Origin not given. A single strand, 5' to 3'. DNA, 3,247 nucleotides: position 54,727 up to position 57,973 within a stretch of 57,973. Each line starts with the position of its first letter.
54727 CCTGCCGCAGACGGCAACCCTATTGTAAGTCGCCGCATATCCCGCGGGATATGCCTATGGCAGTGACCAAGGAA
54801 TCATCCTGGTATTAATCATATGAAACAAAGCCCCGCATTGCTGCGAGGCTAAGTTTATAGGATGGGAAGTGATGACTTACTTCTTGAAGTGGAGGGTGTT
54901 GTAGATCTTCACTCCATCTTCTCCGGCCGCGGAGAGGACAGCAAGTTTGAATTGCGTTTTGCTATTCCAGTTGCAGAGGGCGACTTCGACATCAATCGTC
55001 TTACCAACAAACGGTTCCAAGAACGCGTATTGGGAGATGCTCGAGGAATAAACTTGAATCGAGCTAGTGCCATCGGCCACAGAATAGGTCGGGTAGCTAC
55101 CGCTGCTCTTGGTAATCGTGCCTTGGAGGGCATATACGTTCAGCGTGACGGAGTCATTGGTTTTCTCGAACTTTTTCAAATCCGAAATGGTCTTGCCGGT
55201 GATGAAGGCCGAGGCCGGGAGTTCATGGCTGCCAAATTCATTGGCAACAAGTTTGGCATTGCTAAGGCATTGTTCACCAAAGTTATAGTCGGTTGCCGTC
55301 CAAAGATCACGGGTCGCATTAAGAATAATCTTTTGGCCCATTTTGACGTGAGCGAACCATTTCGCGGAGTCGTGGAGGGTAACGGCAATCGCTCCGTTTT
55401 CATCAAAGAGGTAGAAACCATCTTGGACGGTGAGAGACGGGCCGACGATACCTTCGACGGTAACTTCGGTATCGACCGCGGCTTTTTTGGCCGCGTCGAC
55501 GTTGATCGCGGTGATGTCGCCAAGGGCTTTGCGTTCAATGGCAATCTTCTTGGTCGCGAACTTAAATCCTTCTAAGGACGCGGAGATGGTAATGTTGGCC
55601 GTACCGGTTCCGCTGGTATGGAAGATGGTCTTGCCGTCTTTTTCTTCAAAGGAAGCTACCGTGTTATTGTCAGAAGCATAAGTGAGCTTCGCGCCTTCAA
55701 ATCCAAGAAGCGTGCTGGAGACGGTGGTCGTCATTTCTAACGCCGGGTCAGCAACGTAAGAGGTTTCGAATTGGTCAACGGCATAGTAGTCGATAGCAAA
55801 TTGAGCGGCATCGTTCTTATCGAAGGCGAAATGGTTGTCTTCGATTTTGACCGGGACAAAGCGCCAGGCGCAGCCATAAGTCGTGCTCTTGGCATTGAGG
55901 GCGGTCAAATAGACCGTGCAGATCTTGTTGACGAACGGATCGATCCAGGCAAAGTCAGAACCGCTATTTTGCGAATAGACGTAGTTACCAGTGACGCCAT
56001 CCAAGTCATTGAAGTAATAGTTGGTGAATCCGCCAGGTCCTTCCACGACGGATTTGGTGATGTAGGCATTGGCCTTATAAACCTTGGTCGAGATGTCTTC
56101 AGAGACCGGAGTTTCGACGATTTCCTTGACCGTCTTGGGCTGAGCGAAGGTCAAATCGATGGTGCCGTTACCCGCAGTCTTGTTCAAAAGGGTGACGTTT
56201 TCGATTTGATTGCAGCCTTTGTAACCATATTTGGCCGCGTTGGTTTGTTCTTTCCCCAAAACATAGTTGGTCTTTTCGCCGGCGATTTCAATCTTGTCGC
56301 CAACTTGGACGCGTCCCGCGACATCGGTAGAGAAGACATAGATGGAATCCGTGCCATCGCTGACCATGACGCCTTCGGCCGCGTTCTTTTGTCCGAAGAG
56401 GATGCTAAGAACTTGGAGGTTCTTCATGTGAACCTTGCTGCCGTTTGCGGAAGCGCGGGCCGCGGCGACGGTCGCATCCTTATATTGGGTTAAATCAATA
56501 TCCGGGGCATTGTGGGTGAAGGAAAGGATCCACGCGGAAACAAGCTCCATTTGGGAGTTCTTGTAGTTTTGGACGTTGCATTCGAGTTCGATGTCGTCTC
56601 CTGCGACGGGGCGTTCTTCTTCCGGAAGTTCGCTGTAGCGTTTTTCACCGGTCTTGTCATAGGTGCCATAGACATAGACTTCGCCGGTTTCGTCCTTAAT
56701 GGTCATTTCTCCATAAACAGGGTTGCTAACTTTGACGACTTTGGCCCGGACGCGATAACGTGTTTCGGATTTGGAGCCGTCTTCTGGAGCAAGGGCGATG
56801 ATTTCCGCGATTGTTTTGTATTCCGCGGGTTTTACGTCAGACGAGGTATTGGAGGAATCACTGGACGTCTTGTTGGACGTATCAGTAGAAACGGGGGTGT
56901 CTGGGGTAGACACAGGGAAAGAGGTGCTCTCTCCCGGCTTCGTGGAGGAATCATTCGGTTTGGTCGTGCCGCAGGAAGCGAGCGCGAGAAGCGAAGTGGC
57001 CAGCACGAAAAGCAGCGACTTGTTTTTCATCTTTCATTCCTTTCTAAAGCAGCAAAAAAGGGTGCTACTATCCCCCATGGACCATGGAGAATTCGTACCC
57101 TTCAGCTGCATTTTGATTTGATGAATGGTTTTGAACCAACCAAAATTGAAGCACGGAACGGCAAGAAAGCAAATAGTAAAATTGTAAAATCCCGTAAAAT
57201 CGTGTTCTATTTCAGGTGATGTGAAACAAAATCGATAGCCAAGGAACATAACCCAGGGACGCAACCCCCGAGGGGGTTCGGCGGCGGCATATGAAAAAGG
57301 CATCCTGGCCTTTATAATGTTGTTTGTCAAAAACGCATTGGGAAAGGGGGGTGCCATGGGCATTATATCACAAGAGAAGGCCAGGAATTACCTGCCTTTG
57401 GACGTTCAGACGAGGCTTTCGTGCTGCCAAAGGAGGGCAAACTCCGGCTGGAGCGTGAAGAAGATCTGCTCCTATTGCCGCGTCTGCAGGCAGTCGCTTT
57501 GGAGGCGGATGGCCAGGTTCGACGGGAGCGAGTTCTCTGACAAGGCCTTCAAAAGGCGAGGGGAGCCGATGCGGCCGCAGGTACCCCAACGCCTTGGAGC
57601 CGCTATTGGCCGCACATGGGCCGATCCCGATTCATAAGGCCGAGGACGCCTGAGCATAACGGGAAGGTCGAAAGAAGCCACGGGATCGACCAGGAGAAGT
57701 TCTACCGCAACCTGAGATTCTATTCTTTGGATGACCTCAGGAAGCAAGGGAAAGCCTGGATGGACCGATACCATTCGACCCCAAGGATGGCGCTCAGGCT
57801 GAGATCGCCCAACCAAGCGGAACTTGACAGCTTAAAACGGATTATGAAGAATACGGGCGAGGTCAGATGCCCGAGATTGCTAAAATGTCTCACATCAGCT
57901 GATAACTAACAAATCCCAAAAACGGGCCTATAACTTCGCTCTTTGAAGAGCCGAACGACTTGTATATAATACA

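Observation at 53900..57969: Perfect 39-bp direct repeats bracket a ~4-kb composite island inserted right after a housekeeping MBL-hydrolase gene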

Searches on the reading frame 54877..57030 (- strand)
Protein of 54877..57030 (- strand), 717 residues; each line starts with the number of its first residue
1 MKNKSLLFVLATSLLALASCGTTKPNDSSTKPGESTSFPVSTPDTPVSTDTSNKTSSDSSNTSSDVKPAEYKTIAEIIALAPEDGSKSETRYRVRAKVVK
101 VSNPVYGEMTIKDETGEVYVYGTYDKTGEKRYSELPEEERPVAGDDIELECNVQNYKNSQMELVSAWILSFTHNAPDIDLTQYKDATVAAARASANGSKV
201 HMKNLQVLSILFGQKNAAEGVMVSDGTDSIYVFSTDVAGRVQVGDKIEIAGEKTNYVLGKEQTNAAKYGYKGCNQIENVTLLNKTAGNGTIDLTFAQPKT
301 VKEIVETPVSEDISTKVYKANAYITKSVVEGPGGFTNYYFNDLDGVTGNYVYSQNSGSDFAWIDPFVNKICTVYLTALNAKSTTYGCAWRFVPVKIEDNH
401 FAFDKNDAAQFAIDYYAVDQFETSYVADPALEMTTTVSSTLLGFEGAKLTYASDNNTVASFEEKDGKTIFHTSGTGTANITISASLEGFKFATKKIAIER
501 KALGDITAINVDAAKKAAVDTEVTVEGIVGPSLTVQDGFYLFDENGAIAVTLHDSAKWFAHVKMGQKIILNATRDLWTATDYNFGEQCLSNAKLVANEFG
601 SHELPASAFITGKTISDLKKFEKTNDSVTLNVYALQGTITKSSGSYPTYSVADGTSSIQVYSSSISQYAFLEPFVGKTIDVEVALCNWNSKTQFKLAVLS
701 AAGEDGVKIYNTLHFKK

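Call 16: search_protein_families(library=pfam, proteins=[window:54880-57030:-], max_evalue=0.1)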
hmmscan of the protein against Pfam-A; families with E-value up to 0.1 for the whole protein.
window:54880-57030:- (717 aa): 1 family
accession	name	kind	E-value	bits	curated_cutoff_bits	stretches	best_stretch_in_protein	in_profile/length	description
PF04076.19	BOF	-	0.0084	16.6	25.8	1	507-570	21-83/103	Bacterial OB fold (BOF) protein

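Call 17: search_protein_families(library=ncbifam, proteins=[window:54880-57030:-], max_evalue=0.1)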
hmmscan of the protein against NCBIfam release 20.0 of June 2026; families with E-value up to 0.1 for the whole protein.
window:54880-57030:- (717 aa): 3 families
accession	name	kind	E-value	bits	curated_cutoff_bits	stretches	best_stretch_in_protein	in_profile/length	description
NF033674.1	stress_OB_fold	domain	7e-06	26.2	35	1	505-575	25-95/111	NirD/YgiW/YdeI family stress tolerance protein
NF047847.2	SS_mature_LptM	equivalog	0.053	13.6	27.7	1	1-22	1-22/31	LPS translocon maturation chaperone LptM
TIGR03490.1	Mycoplas_LppA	paralog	0.06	11.8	325.5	1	3-68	4-76/541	LppA family lipoprotein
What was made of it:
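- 54823..57202 (-): Lipoprotein gene cassette. CDS 54877-57030 encodes 717 aa with the lipobox LASC. The cassette also includes the gene's terminator hairpin and 172 nt of upstream DNA. Weak OB-fold hits: calls 16, 17.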

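Call 27: find_encoding_contigs(protein=window:54877-57030:-, flank=6000, max_places=10)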
Protein window:54877-57030:- (717 aa): 8 contigs read that carry it; 4 places shown.
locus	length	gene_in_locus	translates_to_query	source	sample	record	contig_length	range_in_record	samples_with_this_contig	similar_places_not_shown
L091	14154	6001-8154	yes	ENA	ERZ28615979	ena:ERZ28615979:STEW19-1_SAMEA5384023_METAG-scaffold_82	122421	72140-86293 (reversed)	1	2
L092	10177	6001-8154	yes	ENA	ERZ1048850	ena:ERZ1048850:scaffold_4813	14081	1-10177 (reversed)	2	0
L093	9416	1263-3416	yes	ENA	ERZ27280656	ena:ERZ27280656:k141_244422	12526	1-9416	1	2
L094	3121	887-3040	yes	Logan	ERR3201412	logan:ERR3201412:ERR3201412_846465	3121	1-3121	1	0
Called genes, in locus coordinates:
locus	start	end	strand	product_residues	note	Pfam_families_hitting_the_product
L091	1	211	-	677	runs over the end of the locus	PF02518:HATPase_c, PF00204:DNA_gyraseB, PF01751:Toprim, PF00986:DNA_gyraseB_C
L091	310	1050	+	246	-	PF02660:G3P_acyltransf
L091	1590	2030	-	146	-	PF13684:FakA-like_C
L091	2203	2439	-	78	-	PF03672:UPF0154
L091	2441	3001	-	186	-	PF08207:EFP_N, PF01132:EFP, PF09285:Elong-fact-P_C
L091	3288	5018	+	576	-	-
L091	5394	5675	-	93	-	-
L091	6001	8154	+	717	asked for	-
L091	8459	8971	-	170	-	-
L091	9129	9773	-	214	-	PF23023:Anti-Pycsar_Apyc1, PF00753:Lactamase_B, PF12706:Lactamase_B_2 (weak)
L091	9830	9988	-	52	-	PF00471:Ribosomal_L33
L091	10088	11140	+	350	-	PF04551:GcpE, PF26540:GcpE_C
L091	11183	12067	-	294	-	PF01261:AP_endonuc_2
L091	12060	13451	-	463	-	PF04851:ResIII (weak), PF00270:DEAD, PF00271:Helicase_C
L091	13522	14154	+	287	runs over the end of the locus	PF02401:LYTB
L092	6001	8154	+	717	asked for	-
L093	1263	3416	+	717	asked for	-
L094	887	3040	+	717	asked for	-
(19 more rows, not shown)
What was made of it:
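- On Composite transposon: All contigs that encode the exact lipoprotein show the same context (call 27).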

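Call 46: find_homologous_proteins(query=window:54880-57030:-, max_evalue=1e-10)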
Query window:54880-57030:- (717 aa): 1192 proteins with E <= 1e-10 among 8000 candidates; the best 120 are listed.
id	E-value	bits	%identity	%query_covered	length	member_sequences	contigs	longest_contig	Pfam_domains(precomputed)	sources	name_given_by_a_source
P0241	0.0e+0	1551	98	100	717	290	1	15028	-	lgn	-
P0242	0.0e+0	1439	91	100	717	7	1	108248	-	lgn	-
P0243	0.0e+0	1425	92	98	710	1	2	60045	-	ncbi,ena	-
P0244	0.0e+0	1158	73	100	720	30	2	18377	-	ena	-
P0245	3.0e-252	857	59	90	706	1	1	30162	-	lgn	-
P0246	1.3e-228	779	53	100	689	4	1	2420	PF01336.32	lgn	-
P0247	2.5e-225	768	52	91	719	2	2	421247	-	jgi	-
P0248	4.6e-212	724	94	50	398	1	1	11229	-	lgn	-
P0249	1.1e-170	588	43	90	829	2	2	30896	PF01336.32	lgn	-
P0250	2.4e-170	586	44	90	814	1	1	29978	PF01336.32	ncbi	-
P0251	2.6e-169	583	45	88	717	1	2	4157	-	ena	-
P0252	7.9e-168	578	45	90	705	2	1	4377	-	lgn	-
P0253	1.1e-167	578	43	90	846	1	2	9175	PF09479.17,PF01336.32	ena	-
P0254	1.7e-166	574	44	90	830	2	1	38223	PF01336.32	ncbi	-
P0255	2.6e-166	573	45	90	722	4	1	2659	PF04886.17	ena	-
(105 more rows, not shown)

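Call 48: find_encoding_contigs(protein=P0244, flank=8000, max_places=6)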
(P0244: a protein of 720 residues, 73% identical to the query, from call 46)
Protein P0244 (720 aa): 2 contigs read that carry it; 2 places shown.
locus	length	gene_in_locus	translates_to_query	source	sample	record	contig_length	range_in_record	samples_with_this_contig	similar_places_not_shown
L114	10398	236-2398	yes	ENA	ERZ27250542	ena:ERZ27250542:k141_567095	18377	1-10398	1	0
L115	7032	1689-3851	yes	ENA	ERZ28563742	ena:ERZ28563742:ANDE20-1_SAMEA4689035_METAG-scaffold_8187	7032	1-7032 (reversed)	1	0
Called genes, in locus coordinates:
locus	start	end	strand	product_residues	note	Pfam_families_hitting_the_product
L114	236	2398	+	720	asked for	-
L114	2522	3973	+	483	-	PF00722:Glyco_hydro_16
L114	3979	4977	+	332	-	PF00528:BPD_transp_1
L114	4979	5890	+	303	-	PF00528:BPD_transp_1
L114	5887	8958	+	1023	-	-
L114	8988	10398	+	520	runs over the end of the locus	-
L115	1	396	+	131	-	?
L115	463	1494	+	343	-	PF01699:Na_Ca_ex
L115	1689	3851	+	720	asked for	-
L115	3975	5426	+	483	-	PF00722:Glyco_hydro_16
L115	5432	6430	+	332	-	PF00528:BPD_transp_1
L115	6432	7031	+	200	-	?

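Call 49: find_encoding_contigs(protein=P0242, flank=8000, max_places=6)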
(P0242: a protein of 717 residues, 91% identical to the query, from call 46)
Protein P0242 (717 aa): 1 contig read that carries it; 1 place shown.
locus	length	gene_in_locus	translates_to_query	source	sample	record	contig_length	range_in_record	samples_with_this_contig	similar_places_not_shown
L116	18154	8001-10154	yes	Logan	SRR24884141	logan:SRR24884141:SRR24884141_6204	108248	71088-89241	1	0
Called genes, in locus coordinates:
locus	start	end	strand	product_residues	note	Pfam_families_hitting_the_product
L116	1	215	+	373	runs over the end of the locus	PF00534:Glycos_transf_1, PF20706:GT4-conflict, PF13692:Glyco_trans_1_4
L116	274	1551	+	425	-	PF13439:Glyco_transf_4, PF13692:Glyco_trans_1_4, PF00534:Glycos_transf_1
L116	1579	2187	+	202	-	PF00132:Hexapep (weak)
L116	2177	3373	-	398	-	PF13439:Glyco_transf_4, PF13579:Glyco_trans_4_4 (weak), PF00534:Glycos_transf_1, PF13692:Glyco_trans_1_4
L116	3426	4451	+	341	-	PF01073:3Beta_HSD, PF01370:Epimerase, PF02719:Polysacc_synt_2, PF04321:RmlD_sub_bind (weak), PF05368:NmrA, PF16363:GDP_Man_Dehyd, PF13460:NAD_binding_10, PF08485:Polysacc_syn_2C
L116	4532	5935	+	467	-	PF03721:UDPG_MGDP_dh_N, PF00984:UDPG_MGDP_dh, PF03720:UDPG_MGDP_dh_C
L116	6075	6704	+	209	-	PF02397:Bac_transf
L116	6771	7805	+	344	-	PF01699:Na_Ca_ex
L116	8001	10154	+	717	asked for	-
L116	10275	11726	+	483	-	PF00722:Glyco_hydro_16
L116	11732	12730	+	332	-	PF00528:BPD_transp_1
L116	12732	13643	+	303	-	PF00528:BPD_transp_1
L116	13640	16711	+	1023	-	-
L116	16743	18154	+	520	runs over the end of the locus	-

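Call 50: find_encoding_contigs(protein=P0243, flank=8000, max_places=6)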
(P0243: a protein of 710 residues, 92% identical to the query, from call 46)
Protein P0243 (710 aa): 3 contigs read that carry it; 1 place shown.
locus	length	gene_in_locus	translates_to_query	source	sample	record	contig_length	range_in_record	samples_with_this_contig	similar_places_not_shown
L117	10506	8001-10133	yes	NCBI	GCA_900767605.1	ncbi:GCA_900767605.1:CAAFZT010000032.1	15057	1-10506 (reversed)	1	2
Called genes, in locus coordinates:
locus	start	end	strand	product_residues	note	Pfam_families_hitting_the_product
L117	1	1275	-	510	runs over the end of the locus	PF01943:Polysacc_synt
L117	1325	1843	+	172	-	PF00132:Hexapep (faint)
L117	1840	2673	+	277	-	PF13641:Glyco_tranf_2_3 (weak), PF00535:Glycos_transf_2, PF10111:Glyco_tranf_2_2 (faint)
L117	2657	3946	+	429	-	-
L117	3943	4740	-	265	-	-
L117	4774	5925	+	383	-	PF01757:Acyl_transf_3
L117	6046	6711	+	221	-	PF02397:Bac_transf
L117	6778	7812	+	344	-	PF01699:Na_Ca_ex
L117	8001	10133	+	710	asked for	-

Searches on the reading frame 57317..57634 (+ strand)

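Call 16: search_protein_families(library=pfam, proteins=[window:57317-57634:+], max_evalue=0.1)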
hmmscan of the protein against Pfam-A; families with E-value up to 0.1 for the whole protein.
window:57317-57634:+ (106 aa): 1 family
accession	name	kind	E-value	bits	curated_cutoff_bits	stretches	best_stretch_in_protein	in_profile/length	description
PF13384.12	HTH_23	-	5.5e-05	23.3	24.6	1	28-69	2-44/50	Homeodomain-like domain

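Call 17: search_protein_families(library=ncbifam, proteins=[window:57317-57634:+], max_evalue=0.1)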
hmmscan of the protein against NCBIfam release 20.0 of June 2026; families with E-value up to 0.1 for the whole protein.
window:57317-57634:+ (106 aa): 0 families

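Call 68: search_protein_families(library=ncbifam, proteins=[window:57317-57634:+], max_evalue=0.05)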
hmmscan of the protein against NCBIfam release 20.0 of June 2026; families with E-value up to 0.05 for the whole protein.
window:57317-57634:+ (106 aa): 0 families

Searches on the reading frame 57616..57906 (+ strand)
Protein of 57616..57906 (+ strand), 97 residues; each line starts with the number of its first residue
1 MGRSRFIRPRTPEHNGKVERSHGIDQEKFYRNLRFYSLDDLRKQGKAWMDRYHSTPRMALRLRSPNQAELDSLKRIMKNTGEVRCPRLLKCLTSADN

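Call 16: search_protein_families(library=pfam, proteins=[window:57616-57906:+], max_evalue=0.1)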
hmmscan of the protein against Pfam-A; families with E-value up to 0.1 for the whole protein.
window:57616-57906:+ (97 aa): 1 family
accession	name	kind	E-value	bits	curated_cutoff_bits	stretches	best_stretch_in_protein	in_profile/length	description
PF13683.12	rve_3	-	8.6e-10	38.7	26.5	1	5-60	6-62/67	Integrase core domain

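Call 17: search_protein_families(library=ncbifam, proteins=[window:57616-57906:+], max_evalue=0.1)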
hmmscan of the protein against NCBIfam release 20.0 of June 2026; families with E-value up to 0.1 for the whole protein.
window:57616-57906:+ (97 aa): 3 families
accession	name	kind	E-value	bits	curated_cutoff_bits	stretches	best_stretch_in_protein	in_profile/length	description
NF033577.2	transpos_IS481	equivalog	3.8e-11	43.1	224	1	4-67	218-282/284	IS481 family transposase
NF033546.1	transpos_IS21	equivalog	2.6e-09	37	160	1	5-62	217-276/294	IS21 family transposase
NF033516.0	transpos_IS3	equivalog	1.5e-05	24.4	160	1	4-68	303-368/369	IS3 family transposase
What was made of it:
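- On IS481 family (the relic at 57203-57910): NF033577 gives a partial match to model positions 218-282 (calls 16, 17).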
